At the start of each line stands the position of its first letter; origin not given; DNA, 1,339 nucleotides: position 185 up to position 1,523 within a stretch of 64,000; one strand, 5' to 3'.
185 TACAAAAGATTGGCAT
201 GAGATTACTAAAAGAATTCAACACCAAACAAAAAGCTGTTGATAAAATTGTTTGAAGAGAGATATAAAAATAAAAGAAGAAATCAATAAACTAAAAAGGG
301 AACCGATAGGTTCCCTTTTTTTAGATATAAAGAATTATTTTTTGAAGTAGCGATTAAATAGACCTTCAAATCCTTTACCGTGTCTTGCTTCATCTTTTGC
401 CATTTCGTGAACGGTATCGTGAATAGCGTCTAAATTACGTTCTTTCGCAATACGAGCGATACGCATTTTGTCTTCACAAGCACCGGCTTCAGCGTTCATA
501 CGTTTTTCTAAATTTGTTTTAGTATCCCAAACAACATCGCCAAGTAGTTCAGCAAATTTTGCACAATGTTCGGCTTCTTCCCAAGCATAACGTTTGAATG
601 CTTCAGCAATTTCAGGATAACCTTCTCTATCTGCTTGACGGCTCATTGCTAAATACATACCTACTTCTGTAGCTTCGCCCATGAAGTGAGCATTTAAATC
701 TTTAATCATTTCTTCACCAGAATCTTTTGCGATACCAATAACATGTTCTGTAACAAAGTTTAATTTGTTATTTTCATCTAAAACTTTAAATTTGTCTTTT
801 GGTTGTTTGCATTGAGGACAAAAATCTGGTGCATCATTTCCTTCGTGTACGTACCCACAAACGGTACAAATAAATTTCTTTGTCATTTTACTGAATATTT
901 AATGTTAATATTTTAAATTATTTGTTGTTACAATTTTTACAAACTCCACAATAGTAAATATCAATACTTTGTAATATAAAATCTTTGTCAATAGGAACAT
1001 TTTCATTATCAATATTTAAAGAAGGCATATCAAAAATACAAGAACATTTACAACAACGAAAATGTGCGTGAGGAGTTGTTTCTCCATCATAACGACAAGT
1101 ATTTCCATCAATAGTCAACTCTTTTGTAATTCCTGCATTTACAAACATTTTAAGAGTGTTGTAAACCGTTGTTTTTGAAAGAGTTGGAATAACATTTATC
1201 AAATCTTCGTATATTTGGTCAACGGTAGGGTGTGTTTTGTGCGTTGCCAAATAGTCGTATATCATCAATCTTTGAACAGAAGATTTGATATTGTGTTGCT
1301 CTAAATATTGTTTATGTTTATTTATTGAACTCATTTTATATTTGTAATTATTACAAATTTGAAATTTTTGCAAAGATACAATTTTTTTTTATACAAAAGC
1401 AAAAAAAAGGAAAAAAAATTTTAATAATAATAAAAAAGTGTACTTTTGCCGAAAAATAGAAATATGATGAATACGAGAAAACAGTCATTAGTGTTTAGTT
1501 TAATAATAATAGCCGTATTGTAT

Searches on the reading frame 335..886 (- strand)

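Call 80: search_protein_families(library=pfam, proteins=[window:335-886:-], max_evalue=0.01)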
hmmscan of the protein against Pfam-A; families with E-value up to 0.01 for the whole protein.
window:335-886:- (183 aa): 4 families
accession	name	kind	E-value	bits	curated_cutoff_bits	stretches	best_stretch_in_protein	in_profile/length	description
PF21349.2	RUBY_RBDX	-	4.9e-14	51.9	26.5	1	6-34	2-30/30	Rubrerythrin, rubredoxin-like domain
PF02915.23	Rubrerythrin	-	5.5e-13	49.9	22.8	1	64-175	3-135/137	Rubrerythrin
PF00210.30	Ferritin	-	2.2e-06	28.1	24.5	1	62-115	2-55/142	Ferritin-like domain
PF23458.2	DUF7130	-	0.0034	17.7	35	1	6-38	55-88/89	Domain of unknown function (DUF7130)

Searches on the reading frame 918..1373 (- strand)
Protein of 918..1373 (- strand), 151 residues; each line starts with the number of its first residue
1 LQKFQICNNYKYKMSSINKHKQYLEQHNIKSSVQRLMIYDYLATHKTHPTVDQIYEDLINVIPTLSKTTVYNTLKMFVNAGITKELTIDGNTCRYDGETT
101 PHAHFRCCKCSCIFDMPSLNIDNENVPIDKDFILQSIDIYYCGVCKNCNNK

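Call 80: search_protein_families(library=pfam, proteins=[window:918-1373:-], max_evalue=0.01)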
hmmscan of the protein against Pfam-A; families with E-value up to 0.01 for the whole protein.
window:918-1373:- (151 aa): 1 family
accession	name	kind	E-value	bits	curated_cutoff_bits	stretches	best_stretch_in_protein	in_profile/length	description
PF01475.25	FUR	-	4.6e-22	78.9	23.1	1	28-138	3-117/121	Ferric uptake regulator family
